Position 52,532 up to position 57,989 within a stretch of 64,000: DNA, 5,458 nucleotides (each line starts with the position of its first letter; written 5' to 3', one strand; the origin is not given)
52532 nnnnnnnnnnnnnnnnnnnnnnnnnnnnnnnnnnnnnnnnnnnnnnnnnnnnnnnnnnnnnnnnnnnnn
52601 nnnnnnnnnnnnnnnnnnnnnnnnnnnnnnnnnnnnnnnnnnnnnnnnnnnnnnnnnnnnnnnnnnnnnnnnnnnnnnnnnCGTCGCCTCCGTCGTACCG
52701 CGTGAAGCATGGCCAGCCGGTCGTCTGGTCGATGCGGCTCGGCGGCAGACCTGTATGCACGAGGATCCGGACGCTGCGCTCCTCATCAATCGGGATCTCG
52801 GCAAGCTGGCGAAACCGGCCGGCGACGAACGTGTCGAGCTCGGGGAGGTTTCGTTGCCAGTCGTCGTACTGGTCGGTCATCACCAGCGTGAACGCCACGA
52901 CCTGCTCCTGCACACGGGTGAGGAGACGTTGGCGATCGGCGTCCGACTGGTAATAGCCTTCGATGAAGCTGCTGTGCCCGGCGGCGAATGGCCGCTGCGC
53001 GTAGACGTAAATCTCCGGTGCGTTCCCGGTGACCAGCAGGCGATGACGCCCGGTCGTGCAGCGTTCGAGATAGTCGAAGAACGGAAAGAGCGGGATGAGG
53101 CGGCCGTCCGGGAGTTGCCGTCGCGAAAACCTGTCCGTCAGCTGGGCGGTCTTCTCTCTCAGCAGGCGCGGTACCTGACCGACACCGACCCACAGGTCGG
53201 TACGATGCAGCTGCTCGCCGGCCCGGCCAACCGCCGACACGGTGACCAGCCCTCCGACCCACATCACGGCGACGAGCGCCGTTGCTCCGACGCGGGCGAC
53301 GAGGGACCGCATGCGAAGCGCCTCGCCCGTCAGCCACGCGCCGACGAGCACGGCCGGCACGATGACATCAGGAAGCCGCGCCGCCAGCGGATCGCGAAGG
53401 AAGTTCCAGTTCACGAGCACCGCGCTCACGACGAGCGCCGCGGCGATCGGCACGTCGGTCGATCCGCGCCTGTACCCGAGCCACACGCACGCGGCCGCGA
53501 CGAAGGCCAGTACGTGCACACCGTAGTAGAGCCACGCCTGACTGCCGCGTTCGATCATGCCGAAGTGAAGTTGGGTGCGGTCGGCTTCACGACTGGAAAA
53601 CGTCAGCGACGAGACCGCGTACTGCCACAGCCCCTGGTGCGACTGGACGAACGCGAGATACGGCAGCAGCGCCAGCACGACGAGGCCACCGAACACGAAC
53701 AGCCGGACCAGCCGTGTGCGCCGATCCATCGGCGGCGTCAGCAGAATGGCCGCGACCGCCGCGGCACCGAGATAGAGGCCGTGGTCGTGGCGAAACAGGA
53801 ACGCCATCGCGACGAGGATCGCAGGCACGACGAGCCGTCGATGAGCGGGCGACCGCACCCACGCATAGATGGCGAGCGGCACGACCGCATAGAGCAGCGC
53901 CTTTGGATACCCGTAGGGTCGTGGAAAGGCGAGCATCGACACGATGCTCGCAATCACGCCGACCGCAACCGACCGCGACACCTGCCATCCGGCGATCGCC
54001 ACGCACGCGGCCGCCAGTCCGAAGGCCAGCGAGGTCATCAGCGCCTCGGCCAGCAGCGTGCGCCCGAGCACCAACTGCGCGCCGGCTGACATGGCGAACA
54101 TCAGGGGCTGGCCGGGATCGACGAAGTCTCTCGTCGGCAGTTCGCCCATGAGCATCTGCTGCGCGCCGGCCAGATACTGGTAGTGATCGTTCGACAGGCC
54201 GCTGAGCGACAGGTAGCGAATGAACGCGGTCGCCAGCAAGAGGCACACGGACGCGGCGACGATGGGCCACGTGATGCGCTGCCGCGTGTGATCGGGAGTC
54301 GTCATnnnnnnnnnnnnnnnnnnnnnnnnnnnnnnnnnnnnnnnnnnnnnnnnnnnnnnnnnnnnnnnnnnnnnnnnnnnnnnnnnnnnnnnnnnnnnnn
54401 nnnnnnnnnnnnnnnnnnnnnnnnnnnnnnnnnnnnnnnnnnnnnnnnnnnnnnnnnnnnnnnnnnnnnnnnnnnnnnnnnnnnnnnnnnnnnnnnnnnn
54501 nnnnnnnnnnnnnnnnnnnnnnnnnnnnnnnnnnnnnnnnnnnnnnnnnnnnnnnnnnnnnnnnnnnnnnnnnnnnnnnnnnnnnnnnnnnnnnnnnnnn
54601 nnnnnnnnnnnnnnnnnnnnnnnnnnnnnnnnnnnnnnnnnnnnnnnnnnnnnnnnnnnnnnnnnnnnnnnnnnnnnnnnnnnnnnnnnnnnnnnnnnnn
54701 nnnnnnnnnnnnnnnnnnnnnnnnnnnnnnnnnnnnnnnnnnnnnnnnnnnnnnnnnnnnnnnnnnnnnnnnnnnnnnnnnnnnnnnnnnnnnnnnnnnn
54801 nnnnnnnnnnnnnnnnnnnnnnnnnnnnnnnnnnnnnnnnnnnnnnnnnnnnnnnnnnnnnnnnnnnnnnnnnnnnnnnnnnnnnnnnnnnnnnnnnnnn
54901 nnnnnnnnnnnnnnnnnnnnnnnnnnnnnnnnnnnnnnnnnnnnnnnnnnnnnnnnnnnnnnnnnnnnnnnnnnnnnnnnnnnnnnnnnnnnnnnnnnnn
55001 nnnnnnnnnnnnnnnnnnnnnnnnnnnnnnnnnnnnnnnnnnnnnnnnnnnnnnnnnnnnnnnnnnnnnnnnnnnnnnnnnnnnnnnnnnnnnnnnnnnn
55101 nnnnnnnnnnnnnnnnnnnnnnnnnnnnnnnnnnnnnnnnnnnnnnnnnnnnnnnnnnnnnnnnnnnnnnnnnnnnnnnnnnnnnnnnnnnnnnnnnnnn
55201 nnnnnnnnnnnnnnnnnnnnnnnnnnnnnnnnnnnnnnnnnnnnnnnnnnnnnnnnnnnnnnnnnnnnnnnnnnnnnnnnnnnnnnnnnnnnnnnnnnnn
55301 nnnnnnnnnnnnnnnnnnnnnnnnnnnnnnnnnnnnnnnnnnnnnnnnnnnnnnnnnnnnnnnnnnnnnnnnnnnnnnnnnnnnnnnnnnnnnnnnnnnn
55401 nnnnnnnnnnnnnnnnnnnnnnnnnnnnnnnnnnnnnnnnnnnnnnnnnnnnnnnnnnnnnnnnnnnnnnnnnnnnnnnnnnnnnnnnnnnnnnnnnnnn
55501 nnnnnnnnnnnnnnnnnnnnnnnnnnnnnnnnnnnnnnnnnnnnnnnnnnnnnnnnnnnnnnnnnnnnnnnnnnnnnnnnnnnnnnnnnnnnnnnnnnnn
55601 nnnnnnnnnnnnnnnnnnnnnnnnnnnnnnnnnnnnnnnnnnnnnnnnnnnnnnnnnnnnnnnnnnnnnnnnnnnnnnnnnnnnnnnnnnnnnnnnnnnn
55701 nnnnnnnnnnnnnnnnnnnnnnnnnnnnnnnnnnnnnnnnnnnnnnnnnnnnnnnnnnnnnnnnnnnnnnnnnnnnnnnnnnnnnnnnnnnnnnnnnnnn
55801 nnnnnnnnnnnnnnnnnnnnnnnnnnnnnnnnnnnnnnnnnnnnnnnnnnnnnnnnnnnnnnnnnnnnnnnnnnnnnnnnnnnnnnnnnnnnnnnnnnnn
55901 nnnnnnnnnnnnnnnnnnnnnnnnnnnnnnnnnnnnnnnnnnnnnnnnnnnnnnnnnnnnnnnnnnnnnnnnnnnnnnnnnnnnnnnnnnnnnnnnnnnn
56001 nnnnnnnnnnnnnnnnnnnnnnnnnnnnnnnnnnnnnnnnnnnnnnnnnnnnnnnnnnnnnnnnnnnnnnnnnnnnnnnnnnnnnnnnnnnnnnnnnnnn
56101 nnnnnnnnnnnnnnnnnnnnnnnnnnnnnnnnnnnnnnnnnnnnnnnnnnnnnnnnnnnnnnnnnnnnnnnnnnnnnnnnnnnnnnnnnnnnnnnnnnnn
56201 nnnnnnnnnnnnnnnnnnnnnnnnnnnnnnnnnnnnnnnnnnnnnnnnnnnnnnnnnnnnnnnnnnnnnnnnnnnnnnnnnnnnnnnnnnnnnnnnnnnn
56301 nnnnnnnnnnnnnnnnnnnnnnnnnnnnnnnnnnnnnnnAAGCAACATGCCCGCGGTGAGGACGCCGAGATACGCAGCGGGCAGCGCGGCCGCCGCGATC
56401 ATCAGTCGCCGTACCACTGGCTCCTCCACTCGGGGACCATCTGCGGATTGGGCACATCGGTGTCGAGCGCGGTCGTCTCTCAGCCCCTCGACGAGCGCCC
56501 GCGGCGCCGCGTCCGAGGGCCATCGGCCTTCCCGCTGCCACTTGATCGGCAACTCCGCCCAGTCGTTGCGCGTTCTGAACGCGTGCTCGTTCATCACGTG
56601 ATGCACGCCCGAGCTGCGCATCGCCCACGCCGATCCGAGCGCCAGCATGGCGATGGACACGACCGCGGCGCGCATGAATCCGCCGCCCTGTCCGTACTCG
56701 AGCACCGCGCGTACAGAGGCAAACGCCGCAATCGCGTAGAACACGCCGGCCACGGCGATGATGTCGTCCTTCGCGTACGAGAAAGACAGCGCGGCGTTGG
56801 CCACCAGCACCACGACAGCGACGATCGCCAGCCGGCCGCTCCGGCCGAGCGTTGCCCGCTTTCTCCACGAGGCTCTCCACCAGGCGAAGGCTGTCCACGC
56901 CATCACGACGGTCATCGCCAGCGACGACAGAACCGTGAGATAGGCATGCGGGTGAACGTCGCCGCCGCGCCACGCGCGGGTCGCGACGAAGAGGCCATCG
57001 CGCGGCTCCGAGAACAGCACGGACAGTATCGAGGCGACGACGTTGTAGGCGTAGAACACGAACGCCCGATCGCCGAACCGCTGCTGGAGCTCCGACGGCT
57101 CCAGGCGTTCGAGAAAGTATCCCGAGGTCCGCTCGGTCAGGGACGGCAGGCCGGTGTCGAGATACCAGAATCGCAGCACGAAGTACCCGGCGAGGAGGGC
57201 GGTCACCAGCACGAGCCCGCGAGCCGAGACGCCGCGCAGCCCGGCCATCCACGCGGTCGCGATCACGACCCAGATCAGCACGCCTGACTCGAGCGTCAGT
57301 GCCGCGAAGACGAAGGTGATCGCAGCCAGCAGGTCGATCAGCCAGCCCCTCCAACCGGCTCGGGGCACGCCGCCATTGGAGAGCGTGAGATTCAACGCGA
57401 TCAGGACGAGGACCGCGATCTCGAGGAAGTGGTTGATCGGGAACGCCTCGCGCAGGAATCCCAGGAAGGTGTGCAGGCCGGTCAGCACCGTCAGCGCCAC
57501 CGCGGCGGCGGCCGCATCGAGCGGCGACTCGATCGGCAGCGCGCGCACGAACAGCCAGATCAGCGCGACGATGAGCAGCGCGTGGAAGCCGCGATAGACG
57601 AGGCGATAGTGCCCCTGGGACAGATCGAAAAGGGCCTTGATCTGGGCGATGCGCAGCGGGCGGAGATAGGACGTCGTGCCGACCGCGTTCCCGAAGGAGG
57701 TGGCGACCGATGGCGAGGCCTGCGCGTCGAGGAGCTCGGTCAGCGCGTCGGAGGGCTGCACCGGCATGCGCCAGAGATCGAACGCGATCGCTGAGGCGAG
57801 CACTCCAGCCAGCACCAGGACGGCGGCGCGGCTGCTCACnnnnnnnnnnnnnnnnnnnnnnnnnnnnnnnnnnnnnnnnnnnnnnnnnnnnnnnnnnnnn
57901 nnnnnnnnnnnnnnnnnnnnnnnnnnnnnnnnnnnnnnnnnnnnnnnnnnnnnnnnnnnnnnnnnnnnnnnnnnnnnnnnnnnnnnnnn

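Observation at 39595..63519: Five-member paralogous family (P) of ~550-580-aa polytopic membrane proteins ending in TG(W/L)PCF, possibly an undescribed GT-C-like glycosyltransferase family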

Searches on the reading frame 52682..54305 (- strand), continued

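Call 64: list_cluster_members(proteins=[P0017, P0068, P0083, P0044, P0109, P0340])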
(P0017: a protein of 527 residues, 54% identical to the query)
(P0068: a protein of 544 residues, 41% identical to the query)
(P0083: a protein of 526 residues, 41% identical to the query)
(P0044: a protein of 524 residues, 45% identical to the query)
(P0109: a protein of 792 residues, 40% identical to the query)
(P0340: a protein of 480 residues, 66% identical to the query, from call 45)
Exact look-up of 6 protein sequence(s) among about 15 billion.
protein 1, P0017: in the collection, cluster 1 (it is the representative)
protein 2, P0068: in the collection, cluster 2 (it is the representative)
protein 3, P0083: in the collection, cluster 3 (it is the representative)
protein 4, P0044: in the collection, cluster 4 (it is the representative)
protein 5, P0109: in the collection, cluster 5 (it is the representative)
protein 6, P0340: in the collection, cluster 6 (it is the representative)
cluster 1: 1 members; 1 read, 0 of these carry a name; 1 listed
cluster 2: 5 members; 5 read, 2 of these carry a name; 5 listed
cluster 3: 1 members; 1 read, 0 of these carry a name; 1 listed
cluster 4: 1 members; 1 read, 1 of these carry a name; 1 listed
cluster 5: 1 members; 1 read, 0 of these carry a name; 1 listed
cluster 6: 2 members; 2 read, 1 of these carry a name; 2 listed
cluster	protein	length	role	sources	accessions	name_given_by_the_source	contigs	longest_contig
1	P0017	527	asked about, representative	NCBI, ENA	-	-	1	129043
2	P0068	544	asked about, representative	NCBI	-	-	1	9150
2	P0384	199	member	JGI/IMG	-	hypothetical protein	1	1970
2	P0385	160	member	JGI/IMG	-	hypothetical protein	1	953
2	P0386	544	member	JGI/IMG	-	-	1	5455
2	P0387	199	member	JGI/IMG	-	-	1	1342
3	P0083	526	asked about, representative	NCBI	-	-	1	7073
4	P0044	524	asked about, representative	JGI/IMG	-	4-amino-4-deoxy-L-arabinose transferase-like glycosyltransferase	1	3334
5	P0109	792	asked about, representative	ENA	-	-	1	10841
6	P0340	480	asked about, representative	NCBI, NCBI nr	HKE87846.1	MAG TPA: hypothetical protein VKB50_29025 [Vicinamibacterales bacterium] | hypothetical protein [Vicinamibacterales bacterium]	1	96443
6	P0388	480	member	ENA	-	-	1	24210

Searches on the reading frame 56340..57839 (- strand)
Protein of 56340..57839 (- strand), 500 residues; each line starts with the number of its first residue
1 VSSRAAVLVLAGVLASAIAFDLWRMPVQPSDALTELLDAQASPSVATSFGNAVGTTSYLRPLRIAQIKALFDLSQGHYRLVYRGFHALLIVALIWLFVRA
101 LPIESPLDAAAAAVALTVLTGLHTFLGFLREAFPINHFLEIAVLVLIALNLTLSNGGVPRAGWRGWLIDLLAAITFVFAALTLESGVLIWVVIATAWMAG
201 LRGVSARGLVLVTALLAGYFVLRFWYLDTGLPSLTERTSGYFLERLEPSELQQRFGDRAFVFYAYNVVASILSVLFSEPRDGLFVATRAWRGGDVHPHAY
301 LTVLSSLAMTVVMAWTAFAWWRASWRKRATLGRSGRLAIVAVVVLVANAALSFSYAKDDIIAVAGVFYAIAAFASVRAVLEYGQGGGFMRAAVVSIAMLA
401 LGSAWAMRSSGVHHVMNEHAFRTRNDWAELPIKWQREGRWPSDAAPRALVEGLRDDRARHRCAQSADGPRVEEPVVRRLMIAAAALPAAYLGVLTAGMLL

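Call 45: find_homologous_proteins(query=window:56340-57839:-)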
Query window:56340-57839:- (500 aa): 734 proteins with E <= 0.001 among 8000 candidates; the best 120 are listed.
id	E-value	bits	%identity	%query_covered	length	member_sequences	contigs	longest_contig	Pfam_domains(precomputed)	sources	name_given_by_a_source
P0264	4.8e-284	961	98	91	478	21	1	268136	-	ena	-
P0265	2.8e-260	882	89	94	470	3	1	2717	-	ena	-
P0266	1.0e-258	877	89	94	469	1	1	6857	-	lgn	-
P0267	6.7e-247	838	85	91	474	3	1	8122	-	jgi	jgi:hypothetical protein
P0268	1.2e-244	831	87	91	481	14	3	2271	-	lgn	-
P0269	2.1e-242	823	88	86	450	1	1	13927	-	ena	-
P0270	5.0e-242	822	83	87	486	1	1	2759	-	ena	-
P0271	4.9e-240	815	83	87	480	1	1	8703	-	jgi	jgi:hypothetical protein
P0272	7.8e-240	815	82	87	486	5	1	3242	-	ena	-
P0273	8.0e-240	815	83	87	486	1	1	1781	-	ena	-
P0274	8.6e-240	815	83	87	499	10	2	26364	-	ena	-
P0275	9.5e-240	814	82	91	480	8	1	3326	-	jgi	jgi:hypothetical protein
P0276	1.2e-239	814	83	87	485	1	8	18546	-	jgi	jgi:hypothetical protein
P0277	3.5e-239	813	82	87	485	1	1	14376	-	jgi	jgi:hypothetical protein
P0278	5.4e-238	809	83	87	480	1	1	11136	-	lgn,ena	-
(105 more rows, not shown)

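Call 46: find_encoding_contigs(protein=P0264, flank=10000, max_places=3)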
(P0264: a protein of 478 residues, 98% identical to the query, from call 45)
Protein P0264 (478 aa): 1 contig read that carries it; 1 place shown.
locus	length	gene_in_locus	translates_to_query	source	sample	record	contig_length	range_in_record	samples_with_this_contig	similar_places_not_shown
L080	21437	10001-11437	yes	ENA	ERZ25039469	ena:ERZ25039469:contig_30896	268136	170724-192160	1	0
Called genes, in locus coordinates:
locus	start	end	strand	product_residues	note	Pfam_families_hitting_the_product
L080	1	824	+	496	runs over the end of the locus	-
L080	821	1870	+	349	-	PF03102:NeuB, PF08666:SAF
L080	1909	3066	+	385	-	PF02350:Epimerase_2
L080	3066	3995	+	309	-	PF13489:Methyltransf_23, PF13649:Methyltransf_25, PF08241:Methyltransf_11, PF08242:Methyltransf_12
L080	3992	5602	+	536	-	-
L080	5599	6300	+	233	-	PF02348:CTP_transf_3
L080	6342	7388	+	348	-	-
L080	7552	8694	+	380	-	PF00106:adh_short (weak), PF01073:3Beta_HSD, PF01370:Epimerase, PF07993:NAD_binding_4, PF13460:NAD_binding_10, PF16363:GDP_Man_Dehyd, PF01370:Epimerase, PF16363:GDP_Man_Dehyd, +2 more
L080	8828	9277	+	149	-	PF01467:CTP_transf_like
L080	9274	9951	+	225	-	PF03848:TehB (weak), PF13489:Methyltransf_23, PF07021:MetW (weak), PF13847:Methyltransf_31, PF08241:Methyltransf_11, PF08242:Methyltransf_12, PF13649:Methyltransf_25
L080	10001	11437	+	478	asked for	-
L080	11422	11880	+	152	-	-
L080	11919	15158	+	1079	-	-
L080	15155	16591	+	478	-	-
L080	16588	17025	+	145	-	-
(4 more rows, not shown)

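Call 59: predict_structure(alignment_id=A3)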
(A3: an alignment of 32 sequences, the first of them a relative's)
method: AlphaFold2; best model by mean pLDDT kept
length: 478 residues; sequences in the alignment: 32
mean_pLDDT: 87.1   pTM: 0.90
mean pLDDT of the five models: 87.1, 85.6, 83.7, 83.7, 80.5
residues with pLDDT >= 90: 273; 70-90: 152; 50-70: 53; < 50: 0
segments of 3 or more residues with pLDDT < 50: none
pLDDT, mean of each block of 10 residues (from residue 1): 92 93 86 88 94 74 93 92 91 97 96 96 83 77 96 79 87 96 90 97 95 96 78 60 69 81 84 73 63 76 89 94 89 94 92 62 91 97 93 96 93 87 92 93 95 93 83 74
secondary structure, 60 per line:
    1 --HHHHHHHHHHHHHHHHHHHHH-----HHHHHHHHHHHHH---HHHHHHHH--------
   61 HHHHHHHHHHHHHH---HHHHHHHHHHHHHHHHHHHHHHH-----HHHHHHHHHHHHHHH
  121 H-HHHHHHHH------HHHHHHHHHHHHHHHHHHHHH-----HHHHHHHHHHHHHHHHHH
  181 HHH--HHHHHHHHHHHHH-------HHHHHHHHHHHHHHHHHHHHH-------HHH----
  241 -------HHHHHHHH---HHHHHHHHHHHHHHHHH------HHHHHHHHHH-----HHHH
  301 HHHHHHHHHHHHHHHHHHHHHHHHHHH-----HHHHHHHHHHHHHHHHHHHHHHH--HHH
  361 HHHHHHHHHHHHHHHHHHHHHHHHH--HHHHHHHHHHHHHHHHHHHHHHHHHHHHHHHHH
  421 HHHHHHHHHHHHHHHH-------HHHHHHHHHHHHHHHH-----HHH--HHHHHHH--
elements in order: H3-23 H29-41 H45-52 H61-74 H78-100 H106-121 H123-130 H137-157 H163-183 H186-198 H206-226 H248-255 H259-275 H282-291 H297-327 H333-355 H358-385 H388-436 H444-459 H470-476

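Call 61: fold_search(model_id=the predicted structure, library=pdb)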
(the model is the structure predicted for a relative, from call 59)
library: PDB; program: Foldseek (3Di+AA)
matches with E <= 10: 551; with E <= 0.001: 0
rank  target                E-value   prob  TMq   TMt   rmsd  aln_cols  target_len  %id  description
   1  8if8_B                1.5e-02  1.00  0.39  0.32  15.4       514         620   12  Arabinosyltransferase AftA (released 2023-05-31)
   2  8if8_C                1.8e-02  0.99  0.33  0.28  15.6       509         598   16  Arabinosyltransferase AftA (released 2023-05-31)
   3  7e9s_A                2.2e-02  1.00  0.45  0.28  14.6       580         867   12  Archaeal oligosaccharyltransferase AglB from Archaeoglobus fulgidus in complex with an inhibitory peptide and a dolich (released 2021-09-08)
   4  3wak                  3.1e-02  1.00  0.49  0.30  15.9       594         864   12  Crystal structure of the Archaeoglobus fulgidus oligosaccharyltransferase (O29867_ARCFU) in the apo form (released 2013-10-30)
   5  9i5k_A                4.1e-02  1.00  0.43  0.42  15.1       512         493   10  Structure of the Chaetomium thermophilum Pmt4 homodimer (C2 symmetry) (released 2025-12-24)
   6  8b70_A                8.0e-02  0.20  0.13  0.11  21.2       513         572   12  KimA from B. subtilis with nucleotide second-messenger c-di-AMP bound (released 2023-01-18)
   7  5ayn                  1.0e-01  0.11  0.11  0.12  23.4       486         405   12  Crystal structure of a bacterial homologue of iron transporter ferroportin in outward-facing state (released 2015-11-04)
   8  8zw8_A                1.3e-01  0.18  0.16  0.15  24.8       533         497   14  Cryo-EM structure of trimethylamine transporter TmaT (released 2024-11-06)
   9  6zgr_A                1.3e-01  0.16  0.13  0.15  24.9       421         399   14  Crystal structure of a MFS transporter with bound 1-hydroxynaphthalene-2-carboxylic acid at 2.67 Angstroem resolution (released 2021-10-20)
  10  6z4v_AAA              1.4e-01  0.21  0.15  0.15  22.4       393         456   12  Crystal structure of the neurotensin receptor 1 (NTSR1-H4bmx) in complex with NTS8-13 (released 2021-02-10)
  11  6zgs_B                1.6e-01  0.18  0.13  0.16  24.4       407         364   16  Crystal structure of a MFS transporter with bound 3-phenylpropanoic acid at 2.39 Angstroem resolution (released 2021-10-20)
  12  3usp                  1.8e-01  0.09  0.13  0.12  23.5       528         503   12  Crystal structure of LeuT in heptyl-beta-D-Selenoglucoside (released 2012-01-11)
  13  7lqk                  1.8e-01  0.08  0.12  0.11  23.2       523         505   12  Crystal structure of the R375A mutant of LeuT (released 2021-05-19)
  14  7wl9_B                2.2e-01  0.13  0.14  0.11  22.5       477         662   15  Mouse Pendrin in chloride and bicarbonate in asymmetric state (released 2023-04-12)
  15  5eqg                  2.3e-01  0.09  0.11  0.12  26.1       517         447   13  Human GLUT1 in complex with inhibitor (2~{S})-3-(4-fluorophenyl)-2-[2-(3-hydroxyphenyl)ethanoylamino]-~{N}-[(1~{S})-1-ph (released 2016-04-13)
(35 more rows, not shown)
